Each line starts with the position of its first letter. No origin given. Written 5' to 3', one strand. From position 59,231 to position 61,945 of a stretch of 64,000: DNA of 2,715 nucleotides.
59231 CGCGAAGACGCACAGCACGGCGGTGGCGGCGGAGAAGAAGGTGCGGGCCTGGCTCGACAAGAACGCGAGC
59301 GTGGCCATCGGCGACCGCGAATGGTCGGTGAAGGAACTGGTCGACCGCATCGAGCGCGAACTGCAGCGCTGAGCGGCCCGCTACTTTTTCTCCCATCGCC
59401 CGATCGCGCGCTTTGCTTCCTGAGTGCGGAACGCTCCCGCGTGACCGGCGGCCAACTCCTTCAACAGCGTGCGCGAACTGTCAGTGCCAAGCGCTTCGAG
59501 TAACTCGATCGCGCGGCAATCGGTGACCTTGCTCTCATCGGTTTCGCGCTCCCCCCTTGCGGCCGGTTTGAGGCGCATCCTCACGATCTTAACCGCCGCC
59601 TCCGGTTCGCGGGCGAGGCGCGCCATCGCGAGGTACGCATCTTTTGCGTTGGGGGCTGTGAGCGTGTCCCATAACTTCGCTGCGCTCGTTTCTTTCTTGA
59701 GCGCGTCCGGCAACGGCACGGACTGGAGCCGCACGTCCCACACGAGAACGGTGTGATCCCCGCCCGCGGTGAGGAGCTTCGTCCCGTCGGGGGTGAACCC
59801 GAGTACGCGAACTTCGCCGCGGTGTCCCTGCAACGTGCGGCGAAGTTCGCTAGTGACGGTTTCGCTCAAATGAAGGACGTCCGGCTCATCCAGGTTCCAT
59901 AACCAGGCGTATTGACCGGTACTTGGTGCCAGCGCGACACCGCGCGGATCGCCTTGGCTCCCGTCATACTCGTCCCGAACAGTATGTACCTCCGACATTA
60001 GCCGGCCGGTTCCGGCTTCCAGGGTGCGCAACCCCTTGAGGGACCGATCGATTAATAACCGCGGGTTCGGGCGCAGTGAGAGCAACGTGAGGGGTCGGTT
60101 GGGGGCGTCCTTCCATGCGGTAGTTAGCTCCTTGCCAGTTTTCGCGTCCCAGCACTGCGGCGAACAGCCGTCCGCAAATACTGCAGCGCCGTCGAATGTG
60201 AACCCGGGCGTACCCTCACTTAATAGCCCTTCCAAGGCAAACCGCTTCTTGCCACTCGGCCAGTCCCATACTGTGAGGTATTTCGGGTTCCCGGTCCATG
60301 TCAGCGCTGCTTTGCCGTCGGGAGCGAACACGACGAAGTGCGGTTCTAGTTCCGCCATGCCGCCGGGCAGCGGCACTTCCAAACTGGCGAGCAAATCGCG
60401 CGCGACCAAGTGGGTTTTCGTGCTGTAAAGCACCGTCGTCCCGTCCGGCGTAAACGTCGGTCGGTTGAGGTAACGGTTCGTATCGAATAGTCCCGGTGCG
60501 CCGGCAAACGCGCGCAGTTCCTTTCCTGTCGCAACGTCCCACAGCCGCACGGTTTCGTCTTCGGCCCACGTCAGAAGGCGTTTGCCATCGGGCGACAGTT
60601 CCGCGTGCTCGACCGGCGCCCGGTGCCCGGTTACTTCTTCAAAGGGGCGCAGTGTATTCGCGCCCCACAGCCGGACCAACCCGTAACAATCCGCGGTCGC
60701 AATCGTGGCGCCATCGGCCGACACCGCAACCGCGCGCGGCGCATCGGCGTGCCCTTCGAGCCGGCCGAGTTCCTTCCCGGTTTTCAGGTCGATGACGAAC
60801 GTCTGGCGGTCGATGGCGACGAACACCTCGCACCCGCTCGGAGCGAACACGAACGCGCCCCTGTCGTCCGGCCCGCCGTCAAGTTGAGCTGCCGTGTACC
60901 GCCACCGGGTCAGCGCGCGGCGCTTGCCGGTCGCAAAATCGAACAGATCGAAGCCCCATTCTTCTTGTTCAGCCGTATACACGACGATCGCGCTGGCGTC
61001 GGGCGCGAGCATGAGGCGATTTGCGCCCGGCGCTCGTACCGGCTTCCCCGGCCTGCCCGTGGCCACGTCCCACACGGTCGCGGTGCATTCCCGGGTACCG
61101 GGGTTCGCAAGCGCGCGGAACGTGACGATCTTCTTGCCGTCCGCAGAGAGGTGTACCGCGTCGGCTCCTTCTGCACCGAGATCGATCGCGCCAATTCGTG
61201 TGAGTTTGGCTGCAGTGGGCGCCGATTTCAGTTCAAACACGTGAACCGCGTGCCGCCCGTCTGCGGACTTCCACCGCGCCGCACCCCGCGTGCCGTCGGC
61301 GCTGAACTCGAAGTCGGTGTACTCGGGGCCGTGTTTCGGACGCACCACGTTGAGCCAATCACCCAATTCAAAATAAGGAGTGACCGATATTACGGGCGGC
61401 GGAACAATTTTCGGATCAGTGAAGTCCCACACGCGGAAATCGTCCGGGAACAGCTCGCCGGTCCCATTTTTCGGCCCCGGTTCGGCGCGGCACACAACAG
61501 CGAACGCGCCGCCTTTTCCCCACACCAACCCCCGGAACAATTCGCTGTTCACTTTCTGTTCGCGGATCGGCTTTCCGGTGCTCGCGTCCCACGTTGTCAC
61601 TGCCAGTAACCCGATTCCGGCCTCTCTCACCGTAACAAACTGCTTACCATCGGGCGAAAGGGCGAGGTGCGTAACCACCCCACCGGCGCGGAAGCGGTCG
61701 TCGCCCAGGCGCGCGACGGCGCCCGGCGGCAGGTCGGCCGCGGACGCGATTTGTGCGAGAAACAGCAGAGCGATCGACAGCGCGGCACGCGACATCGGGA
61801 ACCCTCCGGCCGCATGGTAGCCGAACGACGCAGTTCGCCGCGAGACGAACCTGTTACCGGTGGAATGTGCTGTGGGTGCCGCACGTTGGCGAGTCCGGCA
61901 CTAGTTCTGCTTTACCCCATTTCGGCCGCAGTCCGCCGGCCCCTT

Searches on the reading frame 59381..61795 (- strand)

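Call 93: search_protein_families(library=pfam, proteins=[window:59381-61795:-], max_evalue=0.001)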
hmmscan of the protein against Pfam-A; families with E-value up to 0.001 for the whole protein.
window:59381-61795:- (804 aa): 28 families (the best 25 are shown)
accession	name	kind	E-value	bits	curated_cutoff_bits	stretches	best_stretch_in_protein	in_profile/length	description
PF25174.1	Beta-prop_THOC3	-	2.5e-30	105.8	305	3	235-430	67-251/272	THOC3 beta-propeller domain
PF25173.1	Beta-prop_WDR3_1st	-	8.1e-23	81.5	154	2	329-431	8-110/184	WDR3 first beta-propeller domain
PF00400.38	WD40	-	5.7e-22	77.6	27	1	650-687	2-39/39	WD domain, G-beta repeat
PF24817.1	WD40_WDHD1_1st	-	4e-18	66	109.9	1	387-513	123-252/291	WDHD1 first WD40 domain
PF25175.1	Beta-prop_WDR5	-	4.9e-18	65.8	250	1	326-432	112-219/296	WDR5 beta-propeller domain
PF24814.1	WD40_Prp19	-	2.5e-17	63.3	320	2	328-430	111-215/281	Prp19 WD40 domain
PF24807.1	WD40_CDC20-Fz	-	1.7e-15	57.5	200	2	374-419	247-292/292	CDC20/Fizzy WD40 domain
PF25047.1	Beta-prop_TEP1_2nd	-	2.7e-14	53.4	89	2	650-694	81-125/255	TEP-1 second beta-propeller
PF25172.1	Beta-prop_WDR3_2nd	-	7.6e-13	48.8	140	2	354-426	137-209/293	WDR3 second beta-propeller domain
PF24805.1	EIF3I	-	1e-12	48.3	200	1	389-495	49-148/324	EIF3I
PF25168.1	Beta-prop_WDR36-Utp21_2nd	-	3.2e-12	46.9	84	1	382-430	230-278/335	WDR36/Utp21 second beta-propeller domain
PF23414.1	Beta-prop_EML_2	-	9.6e-12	45.3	90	1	315-428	45-160/266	Echinoderm microtubule-associated protein second beta-propeller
PF24796.1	WDR55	-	6.5e-11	42.3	200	0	649-692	43-86/296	WDR55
PF25391.1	WD40_Gbeta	-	1.4e-10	41.2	150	1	331-431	165-265/340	G protein beta WD-40 repeat protein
PF23393.2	Beta-prop_WDR90_POC16_2nd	-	2.7e-09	37.1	60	0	578-687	192-291/291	WDR90/POC16, second beta-propeller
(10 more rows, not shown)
